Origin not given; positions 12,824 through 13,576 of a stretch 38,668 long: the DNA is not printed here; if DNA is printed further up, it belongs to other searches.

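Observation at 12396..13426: Intact two-gene module: Panacea/DUF4065-like antitoxin coupled to an unassigned 150-aa partner with a MazF/PemK-like pattern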

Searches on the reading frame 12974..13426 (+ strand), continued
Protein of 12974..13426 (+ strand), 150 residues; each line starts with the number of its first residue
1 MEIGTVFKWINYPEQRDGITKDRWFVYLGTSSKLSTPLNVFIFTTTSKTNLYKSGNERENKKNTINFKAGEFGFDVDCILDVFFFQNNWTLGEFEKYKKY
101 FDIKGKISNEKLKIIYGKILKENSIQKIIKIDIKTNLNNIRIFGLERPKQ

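Call 62: fold_search(model_id=the predicted structure, library=viral)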
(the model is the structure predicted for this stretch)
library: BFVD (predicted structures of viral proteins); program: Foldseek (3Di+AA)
matches with E <= 10: 267; with E <= 0.001: 0
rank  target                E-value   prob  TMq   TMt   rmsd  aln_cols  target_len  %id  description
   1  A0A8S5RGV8            7.6e-03  1.00  0.44  0.27   9.4       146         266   11  PemK-like protein [virus sp. ctiha2]
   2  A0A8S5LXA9            8.6e-03  1.00  0.55  0.66   3.6       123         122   16  Endoribonuclease [Siphoviridae sp. ctRiO19]
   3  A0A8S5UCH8            1.1e-02  1.00  0.50  0.33   6.5       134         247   11  PemK-like protein [Siphoviridae sp. ctgN495]
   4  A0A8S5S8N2            3.3e-02  1.00  0.53  0.64   4.0       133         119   15  PemK-like protein [Phage sp. ctGns7]
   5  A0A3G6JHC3            5.0e-02  0.96  0.43  0.57   7.7       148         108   12  Type II toxin-antitoxin system PemK/MazF family toxin [Lactobacillus phage ViSo-2018a]
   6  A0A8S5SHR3            7.1e-02  0.94  0.50  0.34  10.1       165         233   12  PemK-like protein [Phage sp. ctqZP6]
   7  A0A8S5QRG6            8.5e-02  0.89  0.45  0.31   6.6       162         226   10  PemK-like protein [Myoviridae sp. ctgXL3]
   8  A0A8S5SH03            1.1e-01  0.90  0.46  0.48   7.5       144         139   13  PemK-like protein [Siphoviridae sp. ctBCr48]
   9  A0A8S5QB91            1.1e-01  0.92  0.49  0.42   5.0       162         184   15  PemK-like protein [Myoviridae sp. ctdv95]
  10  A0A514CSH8            2.3e-01  0.38  0.28  0.15  10.4       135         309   10  Uncharacterized protein [Achromobacter phage Motura]
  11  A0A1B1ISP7            2.4e-01  0.28  0.24  0.11  13.3        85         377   15  (no name in the UniProt tables at hand)
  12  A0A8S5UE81            3.3e-01  0.63  0.30  0.43  10.1       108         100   12  Uncharacterized protein [Siphoviridae sp. ctGQT3]
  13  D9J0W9                3.3e-01  0.51  0.40  0.31   7.8       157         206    8  Gp171 [Brochothrix phage A9]
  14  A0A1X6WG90            3.3e-01  0.06  0.18  0.14  17.1       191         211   17  (no name in the UniProt tables at hand)
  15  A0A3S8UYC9            3.5e-01  0.05  0.17  0.14  18.3       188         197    8  Ankyrin repeat protein [Megavirus baoshan]
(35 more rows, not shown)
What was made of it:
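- On MazF/PemK endoribonuclease toxins (Pfam PF02452): The top 9 BFVD hits are PemK-like proteins or an endoribonuclease (call 62).
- An independent viral library gives PemK-like proteins or an endoribonuclease as its top 9 hits (call 62).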

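Call 64: search_dna_similar(query=window:12974-13423:+, collection=plasmids, mode=protein, max_evalue=0.1, max_rows=15)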
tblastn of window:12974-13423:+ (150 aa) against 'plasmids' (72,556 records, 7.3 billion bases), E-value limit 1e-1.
No match.

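Call 65: search_dna_similar(query=window:12974-13423:+, collection=phages, mode=protein, max_evalue=0.1, max_rows=15)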
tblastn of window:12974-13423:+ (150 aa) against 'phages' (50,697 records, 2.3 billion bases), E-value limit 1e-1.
No match.

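Call 68: list_cluster_members(proteins=[P0029, P0030, P0031, P0033, P0036, P0043, P0049, P0060, P0072, P0108])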
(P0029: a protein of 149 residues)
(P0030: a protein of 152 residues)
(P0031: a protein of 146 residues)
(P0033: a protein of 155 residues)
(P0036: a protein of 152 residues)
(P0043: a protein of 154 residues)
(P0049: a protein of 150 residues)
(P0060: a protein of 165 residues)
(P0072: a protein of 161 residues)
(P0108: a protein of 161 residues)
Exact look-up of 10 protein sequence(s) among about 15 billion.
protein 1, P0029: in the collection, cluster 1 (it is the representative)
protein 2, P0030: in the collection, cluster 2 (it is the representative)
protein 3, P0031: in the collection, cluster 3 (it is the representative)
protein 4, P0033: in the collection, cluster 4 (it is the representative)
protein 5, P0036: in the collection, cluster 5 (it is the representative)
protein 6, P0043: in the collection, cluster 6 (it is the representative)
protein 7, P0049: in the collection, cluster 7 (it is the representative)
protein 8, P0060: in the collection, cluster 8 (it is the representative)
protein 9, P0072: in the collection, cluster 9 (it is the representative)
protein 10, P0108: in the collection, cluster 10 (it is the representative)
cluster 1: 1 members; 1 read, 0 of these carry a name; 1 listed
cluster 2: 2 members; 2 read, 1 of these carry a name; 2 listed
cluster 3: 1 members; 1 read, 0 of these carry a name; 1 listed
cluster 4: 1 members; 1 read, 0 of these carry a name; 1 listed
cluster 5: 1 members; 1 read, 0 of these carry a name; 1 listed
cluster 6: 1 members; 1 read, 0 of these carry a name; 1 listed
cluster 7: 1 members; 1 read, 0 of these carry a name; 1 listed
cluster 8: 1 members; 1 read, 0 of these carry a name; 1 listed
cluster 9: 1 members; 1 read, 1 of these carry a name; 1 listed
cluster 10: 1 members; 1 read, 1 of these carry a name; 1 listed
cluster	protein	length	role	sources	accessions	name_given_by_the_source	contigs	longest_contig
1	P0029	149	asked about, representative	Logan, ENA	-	-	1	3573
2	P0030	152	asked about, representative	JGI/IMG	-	hypothetical protein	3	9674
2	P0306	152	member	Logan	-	-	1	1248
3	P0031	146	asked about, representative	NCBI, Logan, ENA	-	-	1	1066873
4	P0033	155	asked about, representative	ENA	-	-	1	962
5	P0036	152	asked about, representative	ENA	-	-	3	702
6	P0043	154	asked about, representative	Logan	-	-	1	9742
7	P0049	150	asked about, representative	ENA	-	-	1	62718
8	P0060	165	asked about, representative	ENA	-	-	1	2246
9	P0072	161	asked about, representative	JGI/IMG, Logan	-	hypothetical protein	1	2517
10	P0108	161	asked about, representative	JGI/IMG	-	hypothetical protein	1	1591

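Call 69: find_related_loci(query=A1, collection=viral_contigs, flank=6000)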
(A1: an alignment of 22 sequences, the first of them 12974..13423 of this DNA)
Query A1 (150 aa) in viral_contigs; peptide patterns used: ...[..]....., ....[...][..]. (x = any residue, [..] = any of these).
66 stretches matched a pattern, but none encodes a relative of the query by tblastn (E <= 1e-3).
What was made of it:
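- Tried and rejected: The IMG/VR scan found no relatives (call 69).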

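Call 71: find_encoding_contigs(protein=P0005, flank=5000, max_places=3)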
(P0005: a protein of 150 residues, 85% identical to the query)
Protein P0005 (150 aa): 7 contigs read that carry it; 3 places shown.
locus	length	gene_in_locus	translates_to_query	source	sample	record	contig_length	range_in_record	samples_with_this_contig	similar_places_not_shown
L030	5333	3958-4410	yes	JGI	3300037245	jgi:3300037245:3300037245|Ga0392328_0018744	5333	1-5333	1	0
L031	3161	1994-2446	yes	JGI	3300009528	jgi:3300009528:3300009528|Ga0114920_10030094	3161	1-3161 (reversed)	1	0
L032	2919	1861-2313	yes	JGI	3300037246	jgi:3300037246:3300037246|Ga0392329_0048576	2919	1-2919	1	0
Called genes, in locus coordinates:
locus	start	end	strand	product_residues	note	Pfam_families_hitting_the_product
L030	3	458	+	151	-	?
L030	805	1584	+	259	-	-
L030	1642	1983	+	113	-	-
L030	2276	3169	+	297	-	PF01972:SDH_protease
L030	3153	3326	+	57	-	-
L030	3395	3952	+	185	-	PF13274:SocA_Panacea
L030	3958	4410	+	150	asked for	-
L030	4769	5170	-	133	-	-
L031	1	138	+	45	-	?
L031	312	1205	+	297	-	PF01972:SDH_protease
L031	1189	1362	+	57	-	-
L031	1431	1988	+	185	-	PF13274:SocA_Panacea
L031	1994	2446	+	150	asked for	-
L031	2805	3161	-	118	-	?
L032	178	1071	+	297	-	PF01972:SDH_protease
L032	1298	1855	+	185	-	PF13274:SocA_Panacea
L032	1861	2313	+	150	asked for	-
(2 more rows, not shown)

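Call 72: find_encoding_contigs(protein=P0003, flank=5000, max_places=3)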
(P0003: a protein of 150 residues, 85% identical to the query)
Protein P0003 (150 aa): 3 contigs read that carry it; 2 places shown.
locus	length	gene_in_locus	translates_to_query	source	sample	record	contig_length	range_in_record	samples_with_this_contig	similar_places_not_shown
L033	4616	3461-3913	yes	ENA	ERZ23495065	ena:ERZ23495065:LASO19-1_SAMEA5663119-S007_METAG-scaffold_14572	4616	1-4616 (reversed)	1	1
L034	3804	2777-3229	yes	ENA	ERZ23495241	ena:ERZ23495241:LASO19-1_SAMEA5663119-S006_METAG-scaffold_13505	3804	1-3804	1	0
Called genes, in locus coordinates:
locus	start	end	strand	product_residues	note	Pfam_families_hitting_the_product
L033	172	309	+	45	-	-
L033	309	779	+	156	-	PF13302:Acetyltransf_3 (weak), PF00583:Acetyltransf_1, PF13673:Acetyltransf_10, PF13508:Acetyltransf_7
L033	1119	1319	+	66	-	PF09926:DUF2158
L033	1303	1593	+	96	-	PF22266:DUF6953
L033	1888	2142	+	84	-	-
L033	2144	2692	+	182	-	-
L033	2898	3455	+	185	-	PF13274:SocA_Panacea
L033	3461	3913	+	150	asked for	-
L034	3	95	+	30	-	?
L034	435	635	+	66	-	PF09926:DUF2158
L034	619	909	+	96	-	PF22266:DUF6953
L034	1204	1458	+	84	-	-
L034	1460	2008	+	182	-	-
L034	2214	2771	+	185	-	PF13274:SocA_Panacea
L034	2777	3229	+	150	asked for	-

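Call 86: find_encoding_contigs(protein=P0107, flank=3000, max_places=2)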
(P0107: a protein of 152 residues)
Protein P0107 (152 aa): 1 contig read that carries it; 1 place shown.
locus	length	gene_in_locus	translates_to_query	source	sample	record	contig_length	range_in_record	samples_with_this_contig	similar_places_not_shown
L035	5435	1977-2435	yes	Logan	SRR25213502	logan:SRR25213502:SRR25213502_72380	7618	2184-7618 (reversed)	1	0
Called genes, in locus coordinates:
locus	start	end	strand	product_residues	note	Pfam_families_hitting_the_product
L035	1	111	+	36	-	?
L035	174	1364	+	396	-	PF00589:Phage_integrase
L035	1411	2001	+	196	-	PF13274:SocA_Panacea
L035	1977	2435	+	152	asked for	-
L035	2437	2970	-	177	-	-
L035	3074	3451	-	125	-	PF01381:HTH_3 (weak)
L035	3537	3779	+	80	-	-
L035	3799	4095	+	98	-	PF12728:HTH_17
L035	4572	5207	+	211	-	PF01764:Lipase_3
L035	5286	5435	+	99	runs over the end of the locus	-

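Call 87: find_encoding_contigs(protein=P0184, flank=3000, max_places=2)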
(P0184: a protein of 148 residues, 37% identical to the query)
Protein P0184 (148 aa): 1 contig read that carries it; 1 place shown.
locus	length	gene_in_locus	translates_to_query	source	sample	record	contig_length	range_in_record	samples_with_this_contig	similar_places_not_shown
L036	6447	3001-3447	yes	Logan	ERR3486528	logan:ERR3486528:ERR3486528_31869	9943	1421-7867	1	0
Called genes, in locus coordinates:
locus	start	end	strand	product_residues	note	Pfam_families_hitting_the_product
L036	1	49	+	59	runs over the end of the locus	-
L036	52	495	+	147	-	PF24746:DUF7694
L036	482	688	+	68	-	-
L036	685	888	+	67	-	-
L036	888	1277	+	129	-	PF08774:VRR_NUC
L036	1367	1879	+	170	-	-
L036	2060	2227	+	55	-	-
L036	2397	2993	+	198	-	PF13274:SocA_Panacea (weak)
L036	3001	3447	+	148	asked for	-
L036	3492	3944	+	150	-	-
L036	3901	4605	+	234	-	PF01507:PAPS_reduct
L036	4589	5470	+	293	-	-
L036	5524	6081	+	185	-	-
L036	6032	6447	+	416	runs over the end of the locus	PF03237:Terminase_6N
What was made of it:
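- in a phage-like region with a terminase (call 87) One copy is phage-borne (call 87).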

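Call 95: list_cluster_members(proteins=[P0054, P0057, P0065, P0068, P0076, P0080, P0084, P0090, P0099, P0121])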
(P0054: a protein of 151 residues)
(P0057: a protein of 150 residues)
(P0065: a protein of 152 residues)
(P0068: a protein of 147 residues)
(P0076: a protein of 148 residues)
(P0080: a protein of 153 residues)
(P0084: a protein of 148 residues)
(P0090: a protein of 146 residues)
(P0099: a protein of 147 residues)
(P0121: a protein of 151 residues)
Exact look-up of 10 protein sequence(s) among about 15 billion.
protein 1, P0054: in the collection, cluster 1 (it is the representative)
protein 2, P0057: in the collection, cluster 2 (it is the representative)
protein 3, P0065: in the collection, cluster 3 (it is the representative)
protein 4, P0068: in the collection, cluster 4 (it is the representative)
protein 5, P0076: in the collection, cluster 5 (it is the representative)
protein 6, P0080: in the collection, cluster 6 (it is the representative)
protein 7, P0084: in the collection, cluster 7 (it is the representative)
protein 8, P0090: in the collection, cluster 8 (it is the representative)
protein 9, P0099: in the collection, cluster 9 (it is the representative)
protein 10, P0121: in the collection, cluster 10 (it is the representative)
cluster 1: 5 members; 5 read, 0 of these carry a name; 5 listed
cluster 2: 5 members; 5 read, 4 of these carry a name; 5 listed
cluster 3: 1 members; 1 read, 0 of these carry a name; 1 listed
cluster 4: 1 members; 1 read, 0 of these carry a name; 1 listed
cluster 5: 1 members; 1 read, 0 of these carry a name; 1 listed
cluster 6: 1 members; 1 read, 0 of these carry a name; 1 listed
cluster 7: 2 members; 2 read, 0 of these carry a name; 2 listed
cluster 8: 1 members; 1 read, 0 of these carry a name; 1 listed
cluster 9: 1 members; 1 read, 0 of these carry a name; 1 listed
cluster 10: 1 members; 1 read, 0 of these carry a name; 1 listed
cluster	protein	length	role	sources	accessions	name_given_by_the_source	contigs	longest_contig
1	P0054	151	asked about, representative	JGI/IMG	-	-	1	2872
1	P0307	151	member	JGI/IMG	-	-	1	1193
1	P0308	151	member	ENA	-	-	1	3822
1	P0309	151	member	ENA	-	-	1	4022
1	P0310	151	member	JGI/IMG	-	-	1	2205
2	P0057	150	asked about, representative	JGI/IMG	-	hypothetical protein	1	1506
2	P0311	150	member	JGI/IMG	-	hypothetical protein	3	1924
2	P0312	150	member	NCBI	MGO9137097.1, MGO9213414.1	MAG: hypothetical protein ACLP9S_05905 [Syntrophales bacterium]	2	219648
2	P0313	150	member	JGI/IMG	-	hypothetical protein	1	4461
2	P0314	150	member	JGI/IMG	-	-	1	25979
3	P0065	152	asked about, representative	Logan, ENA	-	-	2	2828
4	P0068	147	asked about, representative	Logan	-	-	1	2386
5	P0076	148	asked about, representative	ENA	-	-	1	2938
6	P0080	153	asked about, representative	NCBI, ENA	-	-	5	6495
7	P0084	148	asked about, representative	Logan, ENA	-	-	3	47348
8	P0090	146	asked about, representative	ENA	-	-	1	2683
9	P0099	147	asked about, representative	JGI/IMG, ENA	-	-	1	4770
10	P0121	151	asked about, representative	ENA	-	-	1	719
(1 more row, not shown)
